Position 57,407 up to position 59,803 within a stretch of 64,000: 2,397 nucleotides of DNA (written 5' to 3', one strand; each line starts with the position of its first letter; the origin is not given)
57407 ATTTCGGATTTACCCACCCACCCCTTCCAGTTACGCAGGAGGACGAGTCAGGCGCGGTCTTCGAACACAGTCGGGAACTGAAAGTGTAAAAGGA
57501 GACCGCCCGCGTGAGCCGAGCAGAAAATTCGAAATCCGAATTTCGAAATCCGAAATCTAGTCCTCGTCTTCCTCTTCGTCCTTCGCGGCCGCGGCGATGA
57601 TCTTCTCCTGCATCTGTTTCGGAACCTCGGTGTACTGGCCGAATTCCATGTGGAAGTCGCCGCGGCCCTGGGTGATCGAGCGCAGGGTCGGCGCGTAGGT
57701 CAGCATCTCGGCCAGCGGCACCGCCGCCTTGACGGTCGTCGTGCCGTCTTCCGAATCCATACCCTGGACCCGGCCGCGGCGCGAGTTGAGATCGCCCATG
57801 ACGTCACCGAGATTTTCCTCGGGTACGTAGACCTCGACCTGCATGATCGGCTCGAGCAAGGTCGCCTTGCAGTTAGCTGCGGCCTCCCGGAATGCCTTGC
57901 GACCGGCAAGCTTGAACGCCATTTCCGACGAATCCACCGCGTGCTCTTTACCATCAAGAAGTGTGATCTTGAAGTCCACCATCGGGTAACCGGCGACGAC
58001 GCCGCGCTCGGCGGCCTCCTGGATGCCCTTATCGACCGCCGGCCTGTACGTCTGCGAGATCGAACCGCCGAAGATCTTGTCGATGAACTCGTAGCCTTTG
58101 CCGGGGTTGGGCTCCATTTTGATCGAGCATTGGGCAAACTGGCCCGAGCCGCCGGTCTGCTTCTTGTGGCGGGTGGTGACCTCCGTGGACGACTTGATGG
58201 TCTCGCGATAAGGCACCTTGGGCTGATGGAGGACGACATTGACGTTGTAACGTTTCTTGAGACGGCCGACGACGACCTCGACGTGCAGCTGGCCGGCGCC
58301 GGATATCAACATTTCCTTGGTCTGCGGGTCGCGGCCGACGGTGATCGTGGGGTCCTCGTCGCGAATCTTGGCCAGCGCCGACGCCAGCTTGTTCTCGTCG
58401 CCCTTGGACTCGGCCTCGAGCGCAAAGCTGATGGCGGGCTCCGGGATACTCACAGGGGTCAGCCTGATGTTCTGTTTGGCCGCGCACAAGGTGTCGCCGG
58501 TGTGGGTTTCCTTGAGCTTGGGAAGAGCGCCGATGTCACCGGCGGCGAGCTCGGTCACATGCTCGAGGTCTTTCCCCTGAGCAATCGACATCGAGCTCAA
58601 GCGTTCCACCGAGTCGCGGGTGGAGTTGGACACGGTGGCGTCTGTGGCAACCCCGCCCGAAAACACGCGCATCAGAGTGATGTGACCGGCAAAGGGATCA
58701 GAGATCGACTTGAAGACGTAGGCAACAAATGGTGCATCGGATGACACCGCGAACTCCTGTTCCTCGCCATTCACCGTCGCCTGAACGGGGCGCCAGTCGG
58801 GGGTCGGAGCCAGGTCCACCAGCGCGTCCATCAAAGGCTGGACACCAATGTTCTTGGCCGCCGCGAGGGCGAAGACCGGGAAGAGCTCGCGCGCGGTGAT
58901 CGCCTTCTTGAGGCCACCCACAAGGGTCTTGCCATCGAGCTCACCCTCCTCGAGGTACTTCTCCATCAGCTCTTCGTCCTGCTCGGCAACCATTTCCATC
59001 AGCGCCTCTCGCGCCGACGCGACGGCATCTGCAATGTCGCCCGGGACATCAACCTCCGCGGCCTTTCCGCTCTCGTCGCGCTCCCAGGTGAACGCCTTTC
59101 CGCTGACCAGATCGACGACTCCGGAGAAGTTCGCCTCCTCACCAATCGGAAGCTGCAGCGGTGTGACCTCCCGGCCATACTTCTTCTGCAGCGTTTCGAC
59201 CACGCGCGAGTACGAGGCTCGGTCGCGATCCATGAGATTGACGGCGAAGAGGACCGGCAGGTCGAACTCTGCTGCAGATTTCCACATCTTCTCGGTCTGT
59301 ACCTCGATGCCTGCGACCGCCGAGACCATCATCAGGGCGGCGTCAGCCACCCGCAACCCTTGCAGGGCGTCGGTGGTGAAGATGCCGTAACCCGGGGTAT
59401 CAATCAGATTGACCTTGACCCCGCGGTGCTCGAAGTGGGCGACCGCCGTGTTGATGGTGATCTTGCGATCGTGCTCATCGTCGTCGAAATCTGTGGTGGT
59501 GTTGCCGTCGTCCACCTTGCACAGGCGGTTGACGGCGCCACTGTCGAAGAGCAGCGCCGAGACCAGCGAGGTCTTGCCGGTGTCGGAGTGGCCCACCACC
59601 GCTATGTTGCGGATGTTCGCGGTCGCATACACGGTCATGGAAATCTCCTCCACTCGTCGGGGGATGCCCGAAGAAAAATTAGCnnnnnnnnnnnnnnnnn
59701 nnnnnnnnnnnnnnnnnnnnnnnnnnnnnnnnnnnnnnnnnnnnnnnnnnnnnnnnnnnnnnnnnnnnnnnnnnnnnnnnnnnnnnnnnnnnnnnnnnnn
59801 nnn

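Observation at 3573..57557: Recurrent non-coding architecture: paired inverted arrays of degenerate tandem heptamers at gene junctions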

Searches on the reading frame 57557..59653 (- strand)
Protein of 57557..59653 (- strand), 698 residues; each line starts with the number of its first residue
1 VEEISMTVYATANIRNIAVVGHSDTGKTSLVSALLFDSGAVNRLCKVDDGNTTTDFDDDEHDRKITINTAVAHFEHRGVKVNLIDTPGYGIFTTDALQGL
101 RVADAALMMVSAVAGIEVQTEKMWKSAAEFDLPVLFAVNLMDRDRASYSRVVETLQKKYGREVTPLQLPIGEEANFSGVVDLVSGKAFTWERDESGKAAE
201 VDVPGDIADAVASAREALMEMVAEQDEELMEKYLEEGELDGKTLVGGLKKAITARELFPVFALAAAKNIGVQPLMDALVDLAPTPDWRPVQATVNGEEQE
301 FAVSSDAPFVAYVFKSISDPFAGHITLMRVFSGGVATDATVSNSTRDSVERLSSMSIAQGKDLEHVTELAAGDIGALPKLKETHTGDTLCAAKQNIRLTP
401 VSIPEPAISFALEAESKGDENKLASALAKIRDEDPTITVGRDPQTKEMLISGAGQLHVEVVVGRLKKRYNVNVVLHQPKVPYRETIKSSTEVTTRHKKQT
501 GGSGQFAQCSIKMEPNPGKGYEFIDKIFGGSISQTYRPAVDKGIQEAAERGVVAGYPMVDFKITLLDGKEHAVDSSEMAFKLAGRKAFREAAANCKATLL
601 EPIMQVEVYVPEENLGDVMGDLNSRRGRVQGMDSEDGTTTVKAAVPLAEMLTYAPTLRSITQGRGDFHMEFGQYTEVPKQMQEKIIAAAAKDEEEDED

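Call 9: search_protein_families(library=pfam, proteins=[window:57557-59653:-])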
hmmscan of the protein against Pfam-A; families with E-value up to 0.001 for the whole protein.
window:57557-59653:- (698 aa): 9 families
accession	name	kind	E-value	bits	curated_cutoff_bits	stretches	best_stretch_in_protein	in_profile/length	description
PF00009.33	GTP_EFTU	-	3.2e-44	151.2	26.5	1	13-283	2-187/188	Elongation factor Tu GTP binding domain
PF03764.24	EFG_IV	-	5e-42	142.9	24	1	478-595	1-120/121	Elongation factor G, domain IV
PF00679.30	EFG_C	-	1e-30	106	27.9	1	599-684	2-88/89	Elongation factor G C-terminus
PF14492.12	EFG_III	-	9.5e-27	93.3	27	1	403-476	1-74/75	Elongation Factor G, domain III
PF22042.2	EF-G_D2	-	2.8e-12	47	27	1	308-391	1-83/84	Elongation factor G domain 2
PF03144.31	GTP_EFTU_D2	-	3.9e-08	34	30.3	1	323-390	1-73/73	Elongation factor Tu domain 2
PF01926.29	MMR_HSR1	-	4.3e-07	30.5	21.9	1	16-139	1-112/113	50S ribosome-binding GTPase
PF00735.24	Septin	-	1.8e-05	24.6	26.2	1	16-90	6-73/280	Septin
PF16658.11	RF3_C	-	2.4e-05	24.6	40.1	1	415-494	18-97/132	Class II release factor RF3, C-terminal domain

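Call 12: find_related_loci(query=window:57557-59653:-, collection=genome_contigs, flank=10000)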
Query window:57557-59653:- (698 aa) in genome_contigs; peptide patterns used: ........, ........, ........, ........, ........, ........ (x = any residue, [..] = any of these).
599 stretches matched a pattern (row limit reached: there are more); 208 encode a relative of the query (tblastn E <= 1e-3); the best 80 are kept; 80 distinct loci.
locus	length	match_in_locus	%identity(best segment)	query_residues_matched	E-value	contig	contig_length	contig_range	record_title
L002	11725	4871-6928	92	1-686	0e+0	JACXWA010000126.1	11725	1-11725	MAG: Candidatus Sulfomarinibacter kjeldsenii isolate MAG AM3-A scaffold_523, whole genome shotgun sequence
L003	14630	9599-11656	91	1-686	0e+0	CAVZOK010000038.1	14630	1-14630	MAG: Candidatus Sulfomarinibacteraceae bacterium isolate MFD03804.bin.2.114 genome assembly, contig: contig_93303, whole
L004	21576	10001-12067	88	2-690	0e+0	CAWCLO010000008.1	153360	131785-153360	MAG: Candidatus Sulfomarinibacteraceae bacterium isolate MFD03804.bin.1.185 genome assembly, contig: contig_78099, whole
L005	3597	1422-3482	86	2-688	0e+0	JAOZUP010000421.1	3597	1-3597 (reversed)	MAG: Thermoanaerobaculales bacterium isolate GMC8.metabat2.114 GMC8_42612_length_3597_cov_8.954828, whole genome shotgun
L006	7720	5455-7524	86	2-691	0e+0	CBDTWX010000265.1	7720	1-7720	MAG TPA_asm: uncultured Thermoanaerobaculia bacterium isolate ERR2431952_concoct_53 genome assembly, contig: ERZ23880211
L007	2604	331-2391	86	4-690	0e+0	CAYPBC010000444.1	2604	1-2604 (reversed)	MAG TPA_asm: uncultured Thermoanaerobaculia bacterium isolate SRP155585_co2_221 genome assembly, contig: NODE_54114_leng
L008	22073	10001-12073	85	1-691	0e+0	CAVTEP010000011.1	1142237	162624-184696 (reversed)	MAG: Candidatus Sulfomarinibacteraceae bacterium isolate MFD09779.bin.1.340 genome assembly, contig: contig_6898, whole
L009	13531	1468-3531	86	4-691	0e+0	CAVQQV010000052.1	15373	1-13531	MAG: Candidatus Sulfomarinibacteraceae bacterium isolate MFD09779.bin.2.237 genome assembly, contig: contig_5148, whole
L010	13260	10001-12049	84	4-686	0e+0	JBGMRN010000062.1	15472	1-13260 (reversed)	MAG: Thermoanaerobaculales bacterium isolate N04_metabat2_bin.17 NODE_1458_length_15472_cov_8.301615, whole genome shotg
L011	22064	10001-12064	84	4-691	0e+0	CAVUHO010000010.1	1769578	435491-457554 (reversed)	MAG: Candidatus Sulfomarinibacteraceae bacterium isolate MFD04716.bin.1.4 genome assembly, contig: contig_6143, whole ge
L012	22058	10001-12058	86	4-689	0e+0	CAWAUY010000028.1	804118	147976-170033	MAG: Candidatus Sulfomarinibacteraceae bacterium isolate MFD03804.bin.2.94 genome assembly, contig: contig_63705, whole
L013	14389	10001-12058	81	5-690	0e+0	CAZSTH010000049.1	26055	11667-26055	MAG TPA_asm: uncultured Thermoanaerobaculia bacterium isolate SRP141376_co1_322 genome assembly, contig: NODE_4219_lengt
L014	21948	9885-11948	76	2-689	0e+0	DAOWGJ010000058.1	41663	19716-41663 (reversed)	MAG TPA_asm: Holophagae bacterium isolate CSMAG_1988 CSMAG_1988_k141_294593_length_41663_cov_10.9393, whole genome shotg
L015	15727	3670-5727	78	4-689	0e+0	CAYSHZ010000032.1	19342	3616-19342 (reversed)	MAG TPA_asm: uncultured Thermoanaerobaculia bacterium isolate binchicken_co67_263 genome assembly, contig: NODE_2834_len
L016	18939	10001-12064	76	2-689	0e+0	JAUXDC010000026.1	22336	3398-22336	MAG: Holophagae bacterium isolate CSMAG_2841 CSMAG_2841_k119_2197290_length_22336_cov_7.0000, whole genome shotgun seque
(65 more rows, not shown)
